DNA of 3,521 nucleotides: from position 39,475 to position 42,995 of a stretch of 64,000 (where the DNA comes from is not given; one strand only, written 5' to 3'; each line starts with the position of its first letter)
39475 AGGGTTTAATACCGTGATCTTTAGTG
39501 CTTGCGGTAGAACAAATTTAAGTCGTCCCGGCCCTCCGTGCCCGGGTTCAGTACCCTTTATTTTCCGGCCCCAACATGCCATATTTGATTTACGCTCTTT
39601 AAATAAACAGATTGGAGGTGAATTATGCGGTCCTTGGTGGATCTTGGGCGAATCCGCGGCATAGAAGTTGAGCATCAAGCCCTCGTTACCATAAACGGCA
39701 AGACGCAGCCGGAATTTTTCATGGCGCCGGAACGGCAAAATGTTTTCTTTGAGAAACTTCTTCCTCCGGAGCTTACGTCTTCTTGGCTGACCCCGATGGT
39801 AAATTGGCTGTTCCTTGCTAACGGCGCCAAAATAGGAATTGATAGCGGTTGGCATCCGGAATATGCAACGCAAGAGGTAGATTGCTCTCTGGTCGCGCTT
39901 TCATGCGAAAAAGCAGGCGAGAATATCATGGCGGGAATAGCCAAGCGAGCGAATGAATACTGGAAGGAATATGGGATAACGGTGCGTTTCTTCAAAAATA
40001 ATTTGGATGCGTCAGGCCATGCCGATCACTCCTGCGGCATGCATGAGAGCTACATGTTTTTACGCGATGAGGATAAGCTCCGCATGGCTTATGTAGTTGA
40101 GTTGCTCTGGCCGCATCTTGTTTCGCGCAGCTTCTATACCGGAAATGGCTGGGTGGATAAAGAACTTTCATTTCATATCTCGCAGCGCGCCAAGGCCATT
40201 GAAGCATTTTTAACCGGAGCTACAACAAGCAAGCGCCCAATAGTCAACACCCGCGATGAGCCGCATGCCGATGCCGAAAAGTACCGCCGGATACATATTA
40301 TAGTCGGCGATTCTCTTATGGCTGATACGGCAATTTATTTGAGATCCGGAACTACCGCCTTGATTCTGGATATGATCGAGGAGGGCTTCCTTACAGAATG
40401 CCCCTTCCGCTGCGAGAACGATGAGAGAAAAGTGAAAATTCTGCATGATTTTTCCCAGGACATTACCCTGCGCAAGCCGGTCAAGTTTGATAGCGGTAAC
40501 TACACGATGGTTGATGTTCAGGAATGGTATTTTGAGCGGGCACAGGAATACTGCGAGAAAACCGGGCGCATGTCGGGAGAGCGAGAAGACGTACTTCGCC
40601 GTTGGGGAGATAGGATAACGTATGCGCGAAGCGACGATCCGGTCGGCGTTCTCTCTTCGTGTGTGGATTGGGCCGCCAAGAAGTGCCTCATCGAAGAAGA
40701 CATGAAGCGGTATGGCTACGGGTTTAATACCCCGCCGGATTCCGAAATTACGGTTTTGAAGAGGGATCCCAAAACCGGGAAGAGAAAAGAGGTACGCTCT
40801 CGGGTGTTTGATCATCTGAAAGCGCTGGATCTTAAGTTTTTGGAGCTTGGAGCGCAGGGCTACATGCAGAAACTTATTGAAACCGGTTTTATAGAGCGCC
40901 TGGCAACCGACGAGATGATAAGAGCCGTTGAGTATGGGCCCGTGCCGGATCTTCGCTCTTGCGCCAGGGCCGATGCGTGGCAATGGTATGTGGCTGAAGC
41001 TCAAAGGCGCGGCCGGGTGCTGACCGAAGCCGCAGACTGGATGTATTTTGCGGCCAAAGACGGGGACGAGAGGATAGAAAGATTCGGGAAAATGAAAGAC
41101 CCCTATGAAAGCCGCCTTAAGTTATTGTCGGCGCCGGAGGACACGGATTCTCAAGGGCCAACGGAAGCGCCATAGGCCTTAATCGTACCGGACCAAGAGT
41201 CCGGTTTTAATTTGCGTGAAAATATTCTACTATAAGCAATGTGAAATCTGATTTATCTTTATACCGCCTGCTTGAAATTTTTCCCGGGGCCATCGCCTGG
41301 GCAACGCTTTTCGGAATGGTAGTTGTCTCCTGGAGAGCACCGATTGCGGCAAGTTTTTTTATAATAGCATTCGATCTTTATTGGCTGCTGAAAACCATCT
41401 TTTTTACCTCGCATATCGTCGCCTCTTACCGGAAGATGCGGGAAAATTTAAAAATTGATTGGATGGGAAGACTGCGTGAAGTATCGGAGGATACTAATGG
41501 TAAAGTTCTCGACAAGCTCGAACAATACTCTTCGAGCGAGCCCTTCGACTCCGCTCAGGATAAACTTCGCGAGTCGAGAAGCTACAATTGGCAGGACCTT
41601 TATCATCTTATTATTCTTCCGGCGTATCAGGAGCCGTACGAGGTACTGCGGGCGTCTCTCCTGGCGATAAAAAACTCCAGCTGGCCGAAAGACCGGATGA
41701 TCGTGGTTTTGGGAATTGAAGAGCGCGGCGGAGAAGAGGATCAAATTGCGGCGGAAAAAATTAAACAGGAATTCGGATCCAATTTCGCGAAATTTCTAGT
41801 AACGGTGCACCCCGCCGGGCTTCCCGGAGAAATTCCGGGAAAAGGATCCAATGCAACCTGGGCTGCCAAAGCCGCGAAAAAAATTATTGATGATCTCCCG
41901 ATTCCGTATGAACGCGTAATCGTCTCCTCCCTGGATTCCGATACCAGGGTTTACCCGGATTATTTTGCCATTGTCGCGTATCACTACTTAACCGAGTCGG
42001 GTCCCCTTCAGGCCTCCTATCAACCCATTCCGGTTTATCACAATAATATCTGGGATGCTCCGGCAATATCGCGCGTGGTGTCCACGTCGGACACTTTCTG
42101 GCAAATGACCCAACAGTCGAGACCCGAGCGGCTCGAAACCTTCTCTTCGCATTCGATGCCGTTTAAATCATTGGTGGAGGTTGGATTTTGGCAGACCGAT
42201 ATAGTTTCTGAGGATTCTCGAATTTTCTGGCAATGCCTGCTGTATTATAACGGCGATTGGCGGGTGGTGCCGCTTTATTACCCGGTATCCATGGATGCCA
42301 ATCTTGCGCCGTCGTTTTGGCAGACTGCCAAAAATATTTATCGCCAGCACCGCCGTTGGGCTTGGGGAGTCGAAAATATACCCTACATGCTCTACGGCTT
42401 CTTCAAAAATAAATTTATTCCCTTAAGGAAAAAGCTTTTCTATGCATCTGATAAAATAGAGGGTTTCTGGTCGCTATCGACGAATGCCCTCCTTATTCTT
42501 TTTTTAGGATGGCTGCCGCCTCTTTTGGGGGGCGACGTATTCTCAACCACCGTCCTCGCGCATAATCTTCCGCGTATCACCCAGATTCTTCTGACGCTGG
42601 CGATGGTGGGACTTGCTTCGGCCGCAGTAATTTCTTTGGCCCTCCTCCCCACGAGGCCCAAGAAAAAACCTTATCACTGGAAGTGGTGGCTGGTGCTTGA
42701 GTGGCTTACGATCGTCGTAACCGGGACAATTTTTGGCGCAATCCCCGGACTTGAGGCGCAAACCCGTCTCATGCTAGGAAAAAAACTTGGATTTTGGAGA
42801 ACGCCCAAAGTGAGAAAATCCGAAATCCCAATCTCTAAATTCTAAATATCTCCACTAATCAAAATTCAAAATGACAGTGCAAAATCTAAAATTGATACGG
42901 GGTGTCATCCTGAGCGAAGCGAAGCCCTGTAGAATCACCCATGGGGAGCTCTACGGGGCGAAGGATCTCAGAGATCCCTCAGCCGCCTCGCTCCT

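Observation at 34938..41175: Pupylation cassette (ARC/Mpa – Dop-like – Pup – PafA-like) with no 20S proteasome genes in the window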

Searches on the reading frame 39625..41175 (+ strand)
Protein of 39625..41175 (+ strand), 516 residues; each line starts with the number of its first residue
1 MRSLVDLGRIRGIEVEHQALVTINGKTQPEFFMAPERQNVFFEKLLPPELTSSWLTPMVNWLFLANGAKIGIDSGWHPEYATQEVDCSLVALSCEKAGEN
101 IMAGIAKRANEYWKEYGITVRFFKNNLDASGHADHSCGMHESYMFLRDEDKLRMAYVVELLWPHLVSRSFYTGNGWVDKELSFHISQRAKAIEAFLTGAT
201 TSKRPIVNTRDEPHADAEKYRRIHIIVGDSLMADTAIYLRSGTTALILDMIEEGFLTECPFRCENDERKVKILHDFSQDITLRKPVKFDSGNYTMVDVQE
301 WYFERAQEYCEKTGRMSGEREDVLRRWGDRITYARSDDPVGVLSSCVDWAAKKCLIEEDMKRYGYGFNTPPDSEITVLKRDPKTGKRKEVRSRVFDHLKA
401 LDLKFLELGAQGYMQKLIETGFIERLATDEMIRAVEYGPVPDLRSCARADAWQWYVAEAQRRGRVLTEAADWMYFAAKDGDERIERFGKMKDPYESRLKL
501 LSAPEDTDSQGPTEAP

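Call 3: search_protein_families(library=pfam, proteins=[window:39625-41175:+], max_evalue=0.01)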
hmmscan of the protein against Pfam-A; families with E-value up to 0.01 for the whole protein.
window:39625-41175:+ (516 aa): 1 family
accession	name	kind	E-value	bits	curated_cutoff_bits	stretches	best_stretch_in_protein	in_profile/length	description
PF03136.20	Pup_ligase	-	1.9e-80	271.4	25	1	60-455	69-428/441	Pup-ligase protein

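Call 4: search_protein_families(library=ncbifam, proteins=[window:39625-41175:+], max_evalue=0.01)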
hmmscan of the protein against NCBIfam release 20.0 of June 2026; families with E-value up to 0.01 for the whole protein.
window:39625-41175:+ (516 aa): 2 families
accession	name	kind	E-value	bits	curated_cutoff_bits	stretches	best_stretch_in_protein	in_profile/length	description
TIGR03686.1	pupylate_PafA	equivalog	3.1e-74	250.3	551.3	1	62-371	44-354/457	Pup--protein ligase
TIGR03688.1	depupylase_Dop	equivalog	2e-63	214.9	492.3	1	62-456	83-442/485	depupylase/deamidase Dop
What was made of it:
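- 39625..41175 (+): PafA-like Pup ligase (516 aa), preceded by a GGAGGTG Shine-Dalgarno sequence. TIGR03686 250 bits, below the 551 cut-off (calls 3, 4).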

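Call 14: find_homologous_proteins(query=window:39625-41172:+, max_evalue=0.00001)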
Query window:39625-41172:+ (516 aa): 1819 proteins with E <= 0.00001 among 8000 candidates; the best 120 are listed.
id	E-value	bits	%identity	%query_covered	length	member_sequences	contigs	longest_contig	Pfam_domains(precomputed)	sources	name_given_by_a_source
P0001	0.0e+0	1206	100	100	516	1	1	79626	PF03136.21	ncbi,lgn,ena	-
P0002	7.9e-209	713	60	99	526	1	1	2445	PF03136.21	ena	-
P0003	4.3e-176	605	55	97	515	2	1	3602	PF03136.21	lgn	-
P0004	1.6e-76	276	36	98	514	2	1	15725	PF03136.21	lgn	-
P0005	3.4e-70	255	36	91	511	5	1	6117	PF03136.21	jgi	-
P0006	3.2e-63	232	35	91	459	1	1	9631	PF03136.21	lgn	-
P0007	8.8e-62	228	36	95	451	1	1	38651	PF03136.21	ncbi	ncbi:MAG: Pup--protein ligase [Candidatus Methylomirabilia bacterium]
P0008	2.2e-60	223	36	91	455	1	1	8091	PF03136.21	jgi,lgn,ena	jgi:proteasome accessory factor A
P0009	5.2e-60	222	35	91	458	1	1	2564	PF03136.21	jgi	jgi:proteasome accessory factor A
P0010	5.7e-60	222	35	91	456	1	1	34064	PF03136.21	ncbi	ncbi:MAG: Pup--protein ligase [Nitrospiria bacterium]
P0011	2.3e-59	220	36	91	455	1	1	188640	PF03136.21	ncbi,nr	ncbi:MAG: Pup--protein ligase [Nitrospirae bacterium]|nr:Pup--protein ligase [Nitrospirota bacterium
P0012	2.5e-59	220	33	95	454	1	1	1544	PF03136.21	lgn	-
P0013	2.9e-59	219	36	91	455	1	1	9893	PF03136.21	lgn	-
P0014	3.4e-59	219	36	91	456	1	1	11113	PF03136.21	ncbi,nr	ncbi:MAG: Pup--protein ligase [Nitrospirae bacterium]|nr:Pup--protein ligase [Nitrospirota bacterium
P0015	5.7e-59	218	35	95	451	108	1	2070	PF03136.21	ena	-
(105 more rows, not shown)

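Call 15: list_cluster_members(proteins=[P0001, P0002, P0003, P0004, P0005])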
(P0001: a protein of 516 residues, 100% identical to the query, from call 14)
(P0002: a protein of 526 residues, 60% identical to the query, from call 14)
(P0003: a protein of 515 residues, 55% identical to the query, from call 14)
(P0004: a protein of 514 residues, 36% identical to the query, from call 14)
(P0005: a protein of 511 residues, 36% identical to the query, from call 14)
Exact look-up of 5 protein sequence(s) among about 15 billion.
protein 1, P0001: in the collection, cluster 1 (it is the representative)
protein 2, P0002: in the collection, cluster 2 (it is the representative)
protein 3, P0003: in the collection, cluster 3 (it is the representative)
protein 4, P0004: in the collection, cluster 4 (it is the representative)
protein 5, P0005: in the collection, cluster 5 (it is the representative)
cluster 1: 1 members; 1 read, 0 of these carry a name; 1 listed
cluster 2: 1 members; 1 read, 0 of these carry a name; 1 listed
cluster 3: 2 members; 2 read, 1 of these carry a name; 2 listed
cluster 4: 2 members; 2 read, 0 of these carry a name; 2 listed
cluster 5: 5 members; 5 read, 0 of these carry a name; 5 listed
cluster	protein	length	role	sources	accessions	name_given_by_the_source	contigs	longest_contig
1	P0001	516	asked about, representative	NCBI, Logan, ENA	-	-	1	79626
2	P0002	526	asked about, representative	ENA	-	-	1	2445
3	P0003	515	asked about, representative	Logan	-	-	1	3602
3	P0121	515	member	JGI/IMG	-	hypothetical protein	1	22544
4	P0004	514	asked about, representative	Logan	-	-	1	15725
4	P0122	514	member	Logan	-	-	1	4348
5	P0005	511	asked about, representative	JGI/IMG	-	-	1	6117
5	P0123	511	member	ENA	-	-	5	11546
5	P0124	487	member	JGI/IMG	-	-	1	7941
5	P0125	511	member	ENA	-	-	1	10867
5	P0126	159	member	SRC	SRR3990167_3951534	-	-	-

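Call 16: find_encoding_contigs(protein=P0004, flank=10000, max_places=4)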
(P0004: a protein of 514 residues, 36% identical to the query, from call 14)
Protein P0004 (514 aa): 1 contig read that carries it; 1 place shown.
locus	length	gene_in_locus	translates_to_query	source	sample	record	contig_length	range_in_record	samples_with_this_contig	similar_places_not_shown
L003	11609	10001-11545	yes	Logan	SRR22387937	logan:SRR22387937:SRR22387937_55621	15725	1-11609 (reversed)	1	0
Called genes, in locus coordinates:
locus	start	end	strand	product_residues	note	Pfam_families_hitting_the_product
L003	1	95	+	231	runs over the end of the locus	-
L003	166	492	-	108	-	-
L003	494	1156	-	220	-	PF00899:ThiF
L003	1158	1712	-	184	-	-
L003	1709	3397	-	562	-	-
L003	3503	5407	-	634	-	PF00004:AAA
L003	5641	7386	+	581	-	PF13191:AAA_16 (faint), PF17758:Prot_ATP_ID_OB_N, PF16450:Prot_ATP_ID_OB_C, PF00004:AAA, PF00910:RNA_helicase (faint)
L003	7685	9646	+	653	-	PF03136:Pup_ligase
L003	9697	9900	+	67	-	PF05639:Pup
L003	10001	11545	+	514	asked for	PF03136:Pup_ligase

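Call 17: find_encoding_contigs(protein=P0005, flank=10000, max_places=4)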
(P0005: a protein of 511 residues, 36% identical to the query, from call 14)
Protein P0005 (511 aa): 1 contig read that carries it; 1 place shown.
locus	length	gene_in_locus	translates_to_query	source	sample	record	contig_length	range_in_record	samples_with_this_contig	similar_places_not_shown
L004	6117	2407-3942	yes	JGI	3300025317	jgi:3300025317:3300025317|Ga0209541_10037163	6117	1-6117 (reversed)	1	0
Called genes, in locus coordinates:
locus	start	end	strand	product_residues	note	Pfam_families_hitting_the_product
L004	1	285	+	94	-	?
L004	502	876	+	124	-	-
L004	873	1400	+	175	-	-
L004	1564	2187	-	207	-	-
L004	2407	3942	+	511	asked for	PF03136:Pup_ligase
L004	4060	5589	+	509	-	PF03136:Pup_ligase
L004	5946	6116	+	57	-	?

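Call 18: find_encoding_contigs(protein=P0121, flank=10000, max_places=4)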
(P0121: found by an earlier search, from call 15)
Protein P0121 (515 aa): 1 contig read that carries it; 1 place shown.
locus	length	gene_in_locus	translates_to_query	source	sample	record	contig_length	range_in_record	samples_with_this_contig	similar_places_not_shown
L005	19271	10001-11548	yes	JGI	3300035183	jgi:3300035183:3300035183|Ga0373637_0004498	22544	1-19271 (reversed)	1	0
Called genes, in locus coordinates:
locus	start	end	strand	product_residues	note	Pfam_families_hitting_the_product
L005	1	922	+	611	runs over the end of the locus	PF06480:FtsH_ext, PF00004:AAA, PF07728:AAA_5 (faint), PF17862:AAA_lid_3, PF01434:Peptidase_M41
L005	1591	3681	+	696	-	PF08298:AAA_PrkA, PF13191:AAA_16 (weak), PF06798:PrkA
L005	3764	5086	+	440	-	PF04285:DUF444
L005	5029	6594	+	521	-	PF04293:SpoVR, PF24755:SpoVR_C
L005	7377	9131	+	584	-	PF13191:AAA_16 (faint), PF20720:nSTAND3 (faint), PF17758:Prot_ATP_ID_OB_N, PF16450:Prot_ATP_ID_OB_C, PF00004:AAA, PF00910:RNA_helicase (weak)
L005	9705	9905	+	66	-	PF05639:Pup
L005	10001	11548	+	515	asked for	PF03136:Pup_ligase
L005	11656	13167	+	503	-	PF13632:Glyco_trans_2_3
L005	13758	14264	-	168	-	-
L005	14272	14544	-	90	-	-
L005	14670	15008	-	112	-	-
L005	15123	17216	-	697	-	PF17191:RecG_wedge, PF01336:tRNA_anti-codon (weak), PF00270:DEAD, PF04851:ResIII, PF13604:AAA_30 (weak), PF00271:Helicase_C, PF22590:Cas3-like_C_2 (weak), PF19833:RecG_dom3_C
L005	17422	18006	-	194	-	-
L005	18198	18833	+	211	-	PF04542:Sigma70_r2, PF08281:Sigma70_r4_2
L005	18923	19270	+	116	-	?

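Call 19: find_encoding_contigs(protein=P0123, flank=10000, max_places=5)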
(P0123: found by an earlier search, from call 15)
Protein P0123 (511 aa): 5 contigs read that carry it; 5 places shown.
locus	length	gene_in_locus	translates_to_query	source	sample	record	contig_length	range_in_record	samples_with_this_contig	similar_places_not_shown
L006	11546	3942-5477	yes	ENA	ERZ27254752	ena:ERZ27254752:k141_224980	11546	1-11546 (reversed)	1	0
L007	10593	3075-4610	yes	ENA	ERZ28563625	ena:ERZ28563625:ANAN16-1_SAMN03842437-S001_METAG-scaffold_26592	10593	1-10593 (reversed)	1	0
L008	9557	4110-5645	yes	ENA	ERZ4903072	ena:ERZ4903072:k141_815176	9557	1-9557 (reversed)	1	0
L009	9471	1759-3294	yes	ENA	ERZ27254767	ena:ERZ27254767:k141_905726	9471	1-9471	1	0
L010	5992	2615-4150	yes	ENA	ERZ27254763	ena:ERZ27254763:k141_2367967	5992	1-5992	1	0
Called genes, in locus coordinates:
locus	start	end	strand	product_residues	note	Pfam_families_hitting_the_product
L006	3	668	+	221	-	?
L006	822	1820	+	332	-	PF17820:PDZ_6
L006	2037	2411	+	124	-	-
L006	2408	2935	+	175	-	-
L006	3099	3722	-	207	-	-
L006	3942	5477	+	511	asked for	PF03136:Pup_ligase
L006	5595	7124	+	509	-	PF03136:Pup_ligase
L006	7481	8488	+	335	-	-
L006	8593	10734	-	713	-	PF17191:RecG_wedge, PF01336:tRNA_anti-codon (weak), PF00270:DEAD, PF04851:ResIII, PF22590:Cas3-like_C_2 (faint), PF00271:Helicase_C, PF19833:RecG_dom3_C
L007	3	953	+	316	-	?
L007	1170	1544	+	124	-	-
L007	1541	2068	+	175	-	-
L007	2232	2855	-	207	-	-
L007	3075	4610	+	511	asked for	PF03136:Pup_ligase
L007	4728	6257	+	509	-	PF03136:Pup_ligase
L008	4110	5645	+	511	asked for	PF03136:Pup_ligase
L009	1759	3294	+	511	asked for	PF03136:Pup_ligase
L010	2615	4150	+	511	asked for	PF03136:Pup_ligase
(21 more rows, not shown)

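Call 20: find_related_loci(query=P0001, collection=genome_contigs, flank=10000)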
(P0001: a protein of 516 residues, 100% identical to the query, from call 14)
Query P0001 (516 aa) in genome_contigs; peptide patterns used: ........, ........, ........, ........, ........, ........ (x = any residue, [..] = any of these).
13 stretches matched a pattern, but none encodes a relative of the query by tblastn (E <= 1e-3).
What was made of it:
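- Tried and rejected: find_related_loci with the PafA-like protein in genome_contigs found no relative (call 20).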

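Call 27: find_encoding_contigs(protein=P0011, flank=10000, max_places=1)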
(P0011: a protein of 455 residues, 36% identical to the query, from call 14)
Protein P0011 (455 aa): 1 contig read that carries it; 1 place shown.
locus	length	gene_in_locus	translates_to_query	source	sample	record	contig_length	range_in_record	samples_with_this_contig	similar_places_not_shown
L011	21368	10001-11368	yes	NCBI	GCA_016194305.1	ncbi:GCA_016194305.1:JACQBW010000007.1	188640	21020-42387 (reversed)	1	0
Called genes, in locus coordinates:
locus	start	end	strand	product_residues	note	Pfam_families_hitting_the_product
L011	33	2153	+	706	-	PF00403:HMA, PF00122:E1-E2_ATPase, PF00702:Hydrolase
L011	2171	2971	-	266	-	PF01946:Thi4, PF00890:FAD_binding_2, PF01266:DAO (weak), PF01494:FAD_binding_3 (weak), PF03486:HI0933_like, PF07992:Pyr_redox_2, PF12831:FAD_oxidored, PF13450:NAD_binding_8, +1 more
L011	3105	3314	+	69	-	PF02597:ThiS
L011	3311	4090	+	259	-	PF00977:His_biosynth (faint), PF05690:ThiG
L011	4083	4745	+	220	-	PF02581:TMP-TENI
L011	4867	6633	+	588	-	PF13191:AAA_16 (faint), PF06068:TIP49 (faint), PF17758:Prot_ATP_ID_OB_N, PF16450:Prot_ATP_ID_OB_C, PF00004:AAA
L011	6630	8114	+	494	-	PF03136:Pup_ligase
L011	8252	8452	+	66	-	-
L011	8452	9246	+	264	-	PF00227:Proteasome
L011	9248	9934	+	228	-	PF00227:Proteasome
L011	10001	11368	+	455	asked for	PF03136:Pup_ligase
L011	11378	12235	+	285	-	PF01551:Peptidase_M23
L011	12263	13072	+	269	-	PF08543:Phos_pyr_kin, PF00294:PfkB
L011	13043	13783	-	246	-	PF00892:EamA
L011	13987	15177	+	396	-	PF03702:AnmK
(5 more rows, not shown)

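Call 30: search_solved_structures(query=window:39625-41172:+, show_alignments=2)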
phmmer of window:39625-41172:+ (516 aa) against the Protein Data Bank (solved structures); distinct sequences matched with E-value up to 0.001: 5.
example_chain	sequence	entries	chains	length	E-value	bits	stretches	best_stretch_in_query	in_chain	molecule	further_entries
4b0r_A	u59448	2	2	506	3.9e-52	180.9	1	49-362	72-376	DEAMIDASE-DEPUPYLASE DOP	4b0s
5lrt_A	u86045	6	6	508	3.9e-52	180.9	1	49-362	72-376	Depupylase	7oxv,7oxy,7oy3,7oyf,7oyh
9cku_G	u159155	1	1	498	2.8e-44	155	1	60-364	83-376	Pup deamidase/depupylase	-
4b0t_A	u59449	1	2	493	5.3e-43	150.8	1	44-386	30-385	PUP--PROTEIN LIGASE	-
4bjr_A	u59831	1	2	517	3.1e-42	148.3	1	44-386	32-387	PUP--PROTEIN LIGASE, PROKARYOTIC UBIQUITIN-LIKE PROTEIN PUP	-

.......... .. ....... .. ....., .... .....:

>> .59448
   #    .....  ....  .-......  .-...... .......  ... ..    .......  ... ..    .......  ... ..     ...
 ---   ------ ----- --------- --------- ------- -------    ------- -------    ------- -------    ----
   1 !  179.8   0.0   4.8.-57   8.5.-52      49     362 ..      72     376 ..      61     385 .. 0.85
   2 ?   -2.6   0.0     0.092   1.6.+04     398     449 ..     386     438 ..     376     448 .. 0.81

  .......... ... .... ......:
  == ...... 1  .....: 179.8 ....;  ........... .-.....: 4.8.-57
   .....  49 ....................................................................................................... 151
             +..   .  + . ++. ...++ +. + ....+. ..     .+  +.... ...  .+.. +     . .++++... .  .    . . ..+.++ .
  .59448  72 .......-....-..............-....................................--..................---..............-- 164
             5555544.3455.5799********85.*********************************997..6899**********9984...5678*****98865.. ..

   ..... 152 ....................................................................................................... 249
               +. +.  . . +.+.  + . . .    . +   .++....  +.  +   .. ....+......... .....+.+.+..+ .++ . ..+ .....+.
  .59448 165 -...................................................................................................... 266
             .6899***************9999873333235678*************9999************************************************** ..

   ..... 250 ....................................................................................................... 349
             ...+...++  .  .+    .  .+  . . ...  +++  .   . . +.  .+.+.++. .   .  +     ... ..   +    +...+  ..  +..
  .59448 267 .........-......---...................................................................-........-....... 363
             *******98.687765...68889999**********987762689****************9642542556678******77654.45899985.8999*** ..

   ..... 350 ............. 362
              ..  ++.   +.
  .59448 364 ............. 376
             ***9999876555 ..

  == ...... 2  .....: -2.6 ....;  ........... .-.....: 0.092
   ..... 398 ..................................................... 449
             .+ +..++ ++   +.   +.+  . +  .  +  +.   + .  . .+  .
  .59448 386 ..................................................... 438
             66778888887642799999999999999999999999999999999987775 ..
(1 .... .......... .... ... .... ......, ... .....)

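Call 76: search_protein_families(library=padloc, proteins=[window:39625-41172:+], max_evalue=0.01)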
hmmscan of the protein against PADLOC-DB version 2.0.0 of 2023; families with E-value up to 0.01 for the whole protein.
window:39625-41172:+ (516 aa): 0 families

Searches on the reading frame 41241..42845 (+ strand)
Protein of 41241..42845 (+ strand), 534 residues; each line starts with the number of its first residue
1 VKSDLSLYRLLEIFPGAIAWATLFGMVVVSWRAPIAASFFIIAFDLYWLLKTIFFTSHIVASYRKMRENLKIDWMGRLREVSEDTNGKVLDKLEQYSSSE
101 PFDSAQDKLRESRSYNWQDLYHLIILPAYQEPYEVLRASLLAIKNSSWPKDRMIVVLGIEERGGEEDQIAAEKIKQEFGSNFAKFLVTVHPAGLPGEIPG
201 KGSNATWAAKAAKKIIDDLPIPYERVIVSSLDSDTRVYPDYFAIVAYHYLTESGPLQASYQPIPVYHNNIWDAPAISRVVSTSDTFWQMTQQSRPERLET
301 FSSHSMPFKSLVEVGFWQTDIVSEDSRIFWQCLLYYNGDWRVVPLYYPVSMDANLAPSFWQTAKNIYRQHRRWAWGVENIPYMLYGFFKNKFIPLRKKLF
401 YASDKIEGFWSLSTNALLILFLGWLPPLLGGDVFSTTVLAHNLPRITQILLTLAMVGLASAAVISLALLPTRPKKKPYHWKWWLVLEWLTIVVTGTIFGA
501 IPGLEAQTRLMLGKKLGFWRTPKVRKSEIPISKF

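Call 3: search_protein_families(library=pfam, proteins=[window:41241-42845:+], max_evalue=0.01)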
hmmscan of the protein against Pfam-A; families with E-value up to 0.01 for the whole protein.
window:41241-42845:+ (534 aa): 1 family
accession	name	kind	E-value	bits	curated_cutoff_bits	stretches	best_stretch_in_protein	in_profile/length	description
PF13632.12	Glyco_trans_2_3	-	5e-09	36.7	27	1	229-439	3-183/198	Glycosyl transferase family group 2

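Call 76: search_protein_families(library=padloc, proteins=[window:41241-42842:+], max_evalue=0.01)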
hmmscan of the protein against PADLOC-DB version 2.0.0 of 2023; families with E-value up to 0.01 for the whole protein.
window:41241-42842:+ (534 aa): 0 families
